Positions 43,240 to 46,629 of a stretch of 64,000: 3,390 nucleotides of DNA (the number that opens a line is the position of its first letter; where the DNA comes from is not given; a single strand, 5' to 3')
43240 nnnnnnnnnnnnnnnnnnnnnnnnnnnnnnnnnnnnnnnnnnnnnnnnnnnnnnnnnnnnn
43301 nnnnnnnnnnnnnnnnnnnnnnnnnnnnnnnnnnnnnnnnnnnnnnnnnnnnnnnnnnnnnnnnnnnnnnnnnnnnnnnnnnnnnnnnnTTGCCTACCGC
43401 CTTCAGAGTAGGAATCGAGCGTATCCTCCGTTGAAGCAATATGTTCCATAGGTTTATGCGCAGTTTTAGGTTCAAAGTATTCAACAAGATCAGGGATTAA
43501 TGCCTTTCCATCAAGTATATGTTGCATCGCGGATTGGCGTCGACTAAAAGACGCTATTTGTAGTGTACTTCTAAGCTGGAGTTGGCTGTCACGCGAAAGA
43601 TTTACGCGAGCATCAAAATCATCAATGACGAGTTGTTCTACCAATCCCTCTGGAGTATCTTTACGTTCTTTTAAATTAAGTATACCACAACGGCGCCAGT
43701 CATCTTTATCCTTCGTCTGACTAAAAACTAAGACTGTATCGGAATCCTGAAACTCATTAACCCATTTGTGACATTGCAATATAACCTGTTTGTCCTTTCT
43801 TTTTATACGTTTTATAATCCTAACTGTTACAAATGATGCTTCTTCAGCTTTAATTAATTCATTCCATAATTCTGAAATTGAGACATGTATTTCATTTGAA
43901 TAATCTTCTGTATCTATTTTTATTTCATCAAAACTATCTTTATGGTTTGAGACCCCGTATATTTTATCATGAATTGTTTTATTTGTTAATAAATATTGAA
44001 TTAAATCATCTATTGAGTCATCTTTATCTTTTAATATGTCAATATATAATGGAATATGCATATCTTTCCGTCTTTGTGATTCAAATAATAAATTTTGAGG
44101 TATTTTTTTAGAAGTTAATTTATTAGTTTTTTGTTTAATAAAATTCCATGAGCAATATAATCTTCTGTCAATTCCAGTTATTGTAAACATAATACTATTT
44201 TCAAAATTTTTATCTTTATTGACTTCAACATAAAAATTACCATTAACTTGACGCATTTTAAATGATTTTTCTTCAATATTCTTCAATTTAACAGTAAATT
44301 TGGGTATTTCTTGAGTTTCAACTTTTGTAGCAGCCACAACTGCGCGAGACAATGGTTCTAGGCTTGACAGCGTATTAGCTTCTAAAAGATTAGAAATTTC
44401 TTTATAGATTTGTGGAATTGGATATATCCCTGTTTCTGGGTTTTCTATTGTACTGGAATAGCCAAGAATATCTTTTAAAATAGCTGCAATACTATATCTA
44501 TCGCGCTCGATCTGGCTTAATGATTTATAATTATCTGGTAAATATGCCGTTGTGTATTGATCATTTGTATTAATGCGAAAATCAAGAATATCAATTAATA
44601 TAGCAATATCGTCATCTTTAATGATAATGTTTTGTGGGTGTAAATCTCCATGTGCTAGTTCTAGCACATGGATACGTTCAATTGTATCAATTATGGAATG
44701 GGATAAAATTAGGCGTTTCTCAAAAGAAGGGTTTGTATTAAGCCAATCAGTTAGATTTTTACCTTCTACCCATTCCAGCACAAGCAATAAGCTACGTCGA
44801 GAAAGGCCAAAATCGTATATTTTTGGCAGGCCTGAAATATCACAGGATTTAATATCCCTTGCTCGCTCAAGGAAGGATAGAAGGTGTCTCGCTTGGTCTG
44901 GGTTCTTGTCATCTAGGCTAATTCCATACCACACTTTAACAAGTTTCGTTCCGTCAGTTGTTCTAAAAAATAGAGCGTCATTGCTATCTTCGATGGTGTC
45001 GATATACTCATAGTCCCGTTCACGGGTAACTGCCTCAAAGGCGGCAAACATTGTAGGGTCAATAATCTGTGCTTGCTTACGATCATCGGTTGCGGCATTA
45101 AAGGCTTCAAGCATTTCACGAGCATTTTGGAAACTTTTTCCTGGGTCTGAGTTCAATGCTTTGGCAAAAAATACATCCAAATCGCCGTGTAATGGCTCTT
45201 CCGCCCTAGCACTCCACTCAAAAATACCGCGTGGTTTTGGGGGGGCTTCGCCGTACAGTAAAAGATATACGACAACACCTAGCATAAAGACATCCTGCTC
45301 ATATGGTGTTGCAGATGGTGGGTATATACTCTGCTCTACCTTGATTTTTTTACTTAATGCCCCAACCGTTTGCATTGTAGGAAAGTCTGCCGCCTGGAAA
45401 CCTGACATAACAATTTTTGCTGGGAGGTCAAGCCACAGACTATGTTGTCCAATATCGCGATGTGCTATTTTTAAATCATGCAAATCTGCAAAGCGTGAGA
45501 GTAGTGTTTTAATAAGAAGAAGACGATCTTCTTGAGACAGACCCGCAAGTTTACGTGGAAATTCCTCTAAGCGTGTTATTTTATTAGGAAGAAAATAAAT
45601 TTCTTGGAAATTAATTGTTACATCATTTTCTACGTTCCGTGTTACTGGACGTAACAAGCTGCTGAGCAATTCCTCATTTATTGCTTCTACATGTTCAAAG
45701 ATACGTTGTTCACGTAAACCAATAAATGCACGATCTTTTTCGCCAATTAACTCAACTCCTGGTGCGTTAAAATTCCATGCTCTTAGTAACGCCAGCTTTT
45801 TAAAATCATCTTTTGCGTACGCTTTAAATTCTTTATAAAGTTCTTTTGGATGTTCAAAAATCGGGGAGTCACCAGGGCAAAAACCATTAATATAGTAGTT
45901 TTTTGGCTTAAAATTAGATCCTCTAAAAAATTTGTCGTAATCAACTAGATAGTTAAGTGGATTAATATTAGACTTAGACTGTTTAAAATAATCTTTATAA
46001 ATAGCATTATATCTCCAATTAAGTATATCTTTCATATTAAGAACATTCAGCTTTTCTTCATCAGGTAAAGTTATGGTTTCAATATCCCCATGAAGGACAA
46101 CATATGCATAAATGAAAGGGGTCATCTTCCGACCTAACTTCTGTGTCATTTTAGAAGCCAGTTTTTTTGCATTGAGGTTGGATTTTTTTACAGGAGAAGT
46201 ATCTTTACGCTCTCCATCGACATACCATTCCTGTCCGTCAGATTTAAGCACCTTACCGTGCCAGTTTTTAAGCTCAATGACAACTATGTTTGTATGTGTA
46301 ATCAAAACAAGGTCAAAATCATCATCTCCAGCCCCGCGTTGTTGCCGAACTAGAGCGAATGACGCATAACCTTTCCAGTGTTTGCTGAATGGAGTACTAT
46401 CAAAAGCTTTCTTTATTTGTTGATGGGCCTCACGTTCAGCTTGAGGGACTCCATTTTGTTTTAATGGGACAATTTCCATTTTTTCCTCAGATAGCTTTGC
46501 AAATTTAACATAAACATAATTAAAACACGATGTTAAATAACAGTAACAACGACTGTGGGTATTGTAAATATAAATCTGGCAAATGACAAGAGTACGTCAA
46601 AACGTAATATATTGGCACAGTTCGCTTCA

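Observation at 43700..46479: PglW-like NERD-pseudokinase-kinase front end on an Upf1-like helicase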

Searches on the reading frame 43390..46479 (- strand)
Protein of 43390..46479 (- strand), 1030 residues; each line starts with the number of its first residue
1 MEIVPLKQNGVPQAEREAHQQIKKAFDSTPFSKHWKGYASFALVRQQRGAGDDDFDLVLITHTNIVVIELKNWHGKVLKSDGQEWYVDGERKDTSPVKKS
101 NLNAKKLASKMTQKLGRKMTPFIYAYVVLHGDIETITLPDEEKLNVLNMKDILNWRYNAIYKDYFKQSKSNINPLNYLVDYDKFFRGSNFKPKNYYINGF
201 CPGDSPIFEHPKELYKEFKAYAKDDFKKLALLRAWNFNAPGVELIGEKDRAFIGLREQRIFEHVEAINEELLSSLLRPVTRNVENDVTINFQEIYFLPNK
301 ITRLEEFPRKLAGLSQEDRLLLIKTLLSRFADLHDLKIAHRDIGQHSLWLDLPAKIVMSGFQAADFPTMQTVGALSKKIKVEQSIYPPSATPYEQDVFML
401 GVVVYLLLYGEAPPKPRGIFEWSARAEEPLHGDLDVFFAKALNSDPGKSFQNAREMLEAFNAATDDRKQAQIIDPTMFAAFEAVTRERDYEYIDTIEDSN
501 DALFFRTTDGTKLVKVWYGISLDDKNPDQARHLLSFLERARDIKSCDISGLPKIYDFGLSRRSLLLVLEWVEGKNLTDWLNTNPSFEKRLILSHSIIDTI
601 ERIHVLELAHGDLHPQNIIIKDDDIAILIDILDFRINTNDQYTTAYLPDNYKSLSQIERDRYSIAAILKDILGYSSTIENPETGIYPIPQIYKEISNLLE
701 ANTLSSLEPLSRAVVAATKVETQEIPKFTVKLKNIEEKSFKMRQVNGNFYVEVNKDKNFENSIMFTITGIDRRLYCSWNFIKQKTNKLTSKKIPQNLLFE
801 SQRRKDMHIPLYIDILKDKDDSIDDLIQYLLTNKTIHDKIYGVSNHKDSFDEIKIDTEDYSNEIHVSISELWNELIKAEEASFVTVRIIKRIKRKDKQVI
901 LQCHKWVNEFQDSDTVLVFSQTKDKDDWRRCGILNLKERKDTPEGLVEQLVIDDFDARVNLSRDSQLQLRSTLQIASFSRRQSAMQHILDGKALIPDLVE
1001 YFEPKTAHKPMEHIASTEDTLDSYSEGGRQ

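Call 57: predict_structure(alignment_id=A2)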
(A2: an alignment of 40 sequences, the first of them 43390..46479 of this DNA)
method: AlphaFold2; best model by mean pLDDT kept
length: 1030 residues; sequences in the alignment: 40
mean_pLDDT: 79.6   pTM: 0.42
mean pLDDT of the five models: 79.6, 78.3, 77.0, 75.4, 74.6
residues with pLDDT >= 90: 247; 70-90: 580; 50-70: 135; < 50: 68
segments of 3 or more residues with pLDDT < 50: 46-51, 188-194, 371-376, 381-384, 468-471, 721-723, 846-864, 1008-1016, 1024-1030
pLDDT, mean of each block of 10 residues (from residue 1): 71 83 91 88 47 80 92 90 88 87 90 85 92 88 90 91 77 87 67 62 84 86 80 83 66 86 81 86 80 86 75 76 90 89 85 81 68 50 56 88 89 82 73 86 86 91 63 66 89 87 88 91 70 86 89 92 91 93 90 94 87 91 92 70 75 78 91 67 76 86 72 79 69 81 83 87 89 89 85 82 82 87 88 80 53 31 57 84 86 72 76 87 78 82 67 85 86 86 78 57 53 50 46
secondary structure, 60 per line:
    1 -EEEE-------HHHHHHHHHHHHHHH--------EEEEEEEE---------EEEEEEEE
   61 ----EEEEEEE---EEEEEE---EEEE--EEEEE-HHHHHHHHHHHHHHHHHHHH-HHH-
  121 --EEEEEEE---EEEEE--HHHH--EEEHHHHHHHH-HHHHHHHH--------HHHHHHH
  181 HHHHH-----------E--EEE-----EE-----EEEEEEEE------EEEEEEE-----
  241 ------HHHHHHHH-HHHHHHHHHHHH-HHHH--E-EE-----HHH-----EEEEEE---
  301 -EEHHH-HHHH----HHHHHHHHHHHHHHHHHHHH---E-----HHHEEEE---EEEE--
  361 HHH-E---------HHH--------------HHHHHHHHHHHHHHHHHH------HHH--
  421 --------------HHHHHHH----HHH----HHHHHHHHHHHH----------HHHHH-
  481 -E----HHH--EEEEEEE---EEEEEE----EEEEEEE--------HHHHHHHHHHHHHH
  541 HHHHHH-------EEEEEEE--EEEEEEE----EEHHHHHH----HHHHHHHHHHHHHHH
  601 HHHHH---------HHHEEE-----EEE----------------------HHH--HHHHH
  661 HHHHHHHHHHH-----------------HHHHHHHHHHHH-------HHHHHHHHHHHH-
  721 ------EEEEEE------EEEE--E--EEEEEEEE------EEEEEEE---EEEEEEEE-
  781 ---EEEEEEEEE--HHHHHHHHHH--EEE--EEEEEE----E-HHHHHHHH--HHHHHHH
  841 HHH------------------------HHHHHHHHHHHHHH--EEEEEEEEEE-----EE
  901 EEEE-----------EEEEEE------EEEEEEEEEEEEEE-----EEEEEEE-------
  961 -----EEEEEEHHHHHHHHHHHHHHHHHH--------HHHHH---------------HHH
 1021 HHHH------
elements in order (helices of 4 or more, strands of 3 or more residues): E2-5 H13-27 E36-43 E53-60 E65-71 E75-80 E84-87 E90-94 H96-115 E123-129 E133-137 H140-143 E146-148 H149-156 H158-165 H174-185 E200-202 E215-222 E229-235 H247-254 H256-267 H269-272 E292-297 H308-311 H316-335 E348-351 E355-358 H392-409 H435-441 H453-464 H475-479 E492-498 E502-507 E512-518 H527-546 E554-560 E563-569 H576-581 H586-605 E618-620 E626-628 H656-671 H689-700 H708-719 E727-732 E739-742 E748-755 E762-768 E772-779 E784-792 H795-804 E807-809 E812-817 H824-831 H834-843 H868-881 E884-893 E899-904 E916-921 E928-941 E947-953 E966-971 H972-989 H998-1002 H1018-1024

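Call 61: fold_search(model_id=the predicted structure, library=pdb)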
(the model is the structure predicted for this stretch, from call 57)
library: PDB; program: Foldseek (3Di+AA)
matches with E <= 10: 2000; with E <= 0.001: 1999
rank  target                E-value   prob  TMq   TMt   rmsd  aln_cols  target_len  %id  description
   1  9p9u                  3.0e-13  1.00  0.20  0.35  23.1       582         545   15  EGFR-KDD with compound2 (released 2025-11-19)
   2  6gr8_A                4.8e-09  1.00  0.19  0.59   7.3       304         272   15  Human AURKC INCENP complex bound to BRD-7880 (released 2019-05-15)
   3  1phk                  6.5e-09  1.00  0.20  0.67   5.4       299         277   16  TWO STRUCTURES OF THE CATALYTIC DOMAIN OF PHOSPHORYLASE, KINASE: AN ACTIVE PROTEIN KINASE COMPLEXED WITH NUCLEOTIDE, SUB (released 1996-08-17)
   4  2phk_A                7.6e-09  1.00  0.20  0.67   4.5       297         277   18  THE CRYSTAL STRUCTURE OF A PHOSPHORYLASE KINASE PEPTIDE SUBSTRATE COMPLEX: KINASE SUBSTRATE RECOGNITION (released 1999-01-13)
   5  5u94                  8.0e-09  1.00  0.20  0.68   4.5       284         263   15  Crystal structure of the Mycobacterium tuberculosis PASTA kinase PknB in complex with the potential theraputic kinase in (released 2017-12-20)
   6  6tn9                  9.8e-09  1.00  0.16  0.53   7.9       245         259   18  X-RAY STRUCTURE OF MPS1 IN COMPLEX WITH COMPOUND 16 (released 2020-05-13)
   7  7atu_B                1.3e-08  1.00  0.20  0.61   5.4       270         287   13  The LIMK1 Kinase Domain Bound To LIJTF500025 (released 2020-12-23)
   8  2y7j_A                1.3e-08  1.00  0.20  0.63   5.7       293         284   16  Structure of human phosphorylase kinase, gamma 2 (released 2011-02-09)
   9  1mru_A                1.6e-08  1.00  0.19  0.62   6.2       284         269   15  Intracellular Ser/Thr protein kinase domain of Mycobacterium tuberculosis PknB. (released 2003-02-11)
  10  4aw1                  1.9e-08  1.00  0.17  0.54   6.9       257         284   16  Human PDK1 Kinase Domain in Complex with Allosteric Compound PS210 Bound to the PIF-Pocket (released 2012-10-03)
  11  8r4q_K                1.9e-08  1.00  0.20  0.57   8.7       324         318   13  Salt inducible kinase 3 in complex with inhibitor (released 2024-03-27)
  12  4fr4_A                2.0e-08  1.00  0.20  0.50   7.6       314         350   14  Crystal structure of human serine/threonine-protein kinase 32A (YANK1) (released 2012-07-18)
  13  8guw_A                2.0e-08  1.00  0.18  0.57  11.6       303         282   17  Structure of Aurora Kinase A in complex with activator peptide (released 2023-05-31)
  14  6gvj                  2.0e-08  1.00  0.16  0.49   8.1       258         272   19  Human Mps1 kinase domain with ordered activation loop (released 2019-01-09)
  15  6b2e_A                2.0e-08  1.00  0.19  0.40  19.6       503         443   11  Structure of full length human AMPK (a2b2g1) in complex with a small molecule activator SC4. (released 2018-04-25)
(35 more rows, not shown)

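Call 83: find_related_loci(query=A2, collection=genome_contigs, flank=6000)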
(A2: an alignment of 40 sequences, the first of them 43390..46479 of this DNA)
Query A2 (1030 aa) in genome_contigs; peptide patterns used: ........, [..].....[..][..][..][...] (x = any residue, [..] = any of these).
167 stretches matched a pattern; 33 encode a relative of the query (tblastn E <= 1e-3); 29 distinct loci.
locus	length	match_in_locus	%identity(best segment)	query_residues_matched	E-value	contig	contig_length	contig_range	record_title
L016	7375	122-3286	52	1-1030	0e+0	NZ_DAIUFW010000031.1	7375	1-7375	MAG: Methylobacillus sp. isolate CTOTU46475 NODE_1253_length_7375_cov_14.992213, whole genome shotgun sequence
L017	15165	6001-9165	51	1-1030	0e+0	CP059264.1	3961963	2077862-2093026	MAG: Dechloromonas sp. isolate SSD3 chromosome, complete genome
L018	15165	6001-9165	50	1-1030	0e+0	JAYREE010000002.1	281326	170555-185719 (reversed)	MAG: Azonexus sp. isolate SH_SHASGE2bin.22 NODE_33_length_281326_cov_11.132646, whole genome shotgun sequence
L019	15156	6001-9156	49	1-1030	0e+0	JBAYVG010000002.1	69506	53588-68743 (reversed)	MAG: Rhodocyclaceae bacterium isolate SO_2016_LW3_54 scaffold00573_LW162_2016, whole genome shotgun sequence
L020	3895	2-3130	48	2-1030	0e+0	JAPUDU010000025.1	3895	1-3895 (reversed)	MAG: Fimbriimonadaceae bacterium isolate labscale reactor_MAG7 NODE_11590_length_3895_cov_2.849479, whole genome shotgun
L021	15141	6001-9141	46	1-1029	0e+0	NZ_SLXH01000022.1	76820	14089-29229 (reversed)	Simplicispira metamorpha strain DSM 1837 Ga0310511_122, whole genome shotgun sequence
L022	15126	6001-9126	46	1-1025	0e+0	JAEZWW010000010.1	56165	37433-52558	MAG: Proteobacteria bacterium isolate OH_PFB_173 k127_355113, whole genome shotgun sequence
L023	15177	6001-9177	45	1-1030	0e+0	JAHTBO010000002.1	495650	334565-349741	Alcaligenaceae bacterium CGII-47 scaffold_1, whole genome shotgun sequence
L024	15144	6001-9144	45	1-1030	0e+0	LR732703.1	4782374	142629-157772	Burkholderiales bacterium 8X genome assembly, scaffold: VARIO8X_scaffold1, whole genome shotgun sequence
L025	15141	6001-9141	45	1-1029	0e+0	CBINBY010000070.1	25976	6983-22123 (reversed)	MAG TPA_asm: uncultured Burkholderiales bacterium isolate SRR16817057_binner12_Refined_40 genome assembly, contig: ERZ27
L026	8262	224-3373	44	1-1030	0e+0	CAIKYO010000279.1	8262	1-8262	MAG: uncultured Burkholderiales bacterium isolate C24_bin-2397 genome assembly, contig: bin-2397:279/463, whole genome s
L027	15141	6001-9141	46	1-1029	0e+0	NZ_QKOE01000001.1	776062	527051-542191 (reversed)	Parazoarcus communis SWub3 = DSM 12120 strain SWub3 NODE_1_length_776181_cov_149.808883, whole genome shotgun sequence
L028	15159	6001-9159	40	1-1030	0e+0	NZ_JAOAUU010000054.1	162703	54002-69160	MAG: Zoogloea sp. isolate AF21_PE0_T3_S1_64_78 T3_S1_18_length_162703_cov_50, whole genome shotgun sequence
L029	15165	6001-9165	51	1-1030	0e+0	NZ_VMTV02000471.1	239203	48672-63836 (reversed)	Vogesella mureinivorans strain 389 NODE_5_length_239203_cov_334.601899, whole genome shotgun sequence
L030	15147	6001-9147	40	6-1029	0e+0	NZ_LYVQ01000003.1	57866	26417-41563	Pelomonas sp. KK5 contig00003, whole genome shotgun sequence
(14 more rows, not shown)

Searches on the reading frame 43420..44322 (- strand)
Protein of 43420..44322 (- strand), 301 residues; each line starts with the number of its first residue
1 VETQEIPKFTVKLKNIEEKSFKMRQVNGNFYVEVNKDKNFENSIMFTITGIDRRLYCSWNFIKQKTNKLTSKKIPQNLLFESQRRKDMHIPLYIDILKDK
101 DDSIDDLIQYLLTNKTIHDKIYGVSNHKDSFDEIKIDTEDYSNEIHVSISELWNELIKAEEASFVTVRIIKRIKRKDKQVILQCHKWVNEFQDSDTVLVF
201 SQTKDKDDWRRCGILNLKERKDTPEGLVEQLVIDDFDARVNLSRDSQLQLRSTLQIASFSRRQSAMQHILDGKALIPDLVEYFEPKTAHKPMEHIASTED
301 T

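Call 85: search_protein_families(library=padloc, proteins=[window:43420-44322:-], max_evalue=0.001)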
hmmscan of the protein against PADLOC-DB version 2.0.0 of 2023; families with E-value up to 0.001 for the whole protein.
window:43420-44322:- (301 aa): 1 family
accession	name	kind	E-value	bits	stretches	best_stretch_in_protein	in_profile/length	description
PDLC03921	MkoA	-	1.3e-37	127.1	1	4-294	719-1008/1607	-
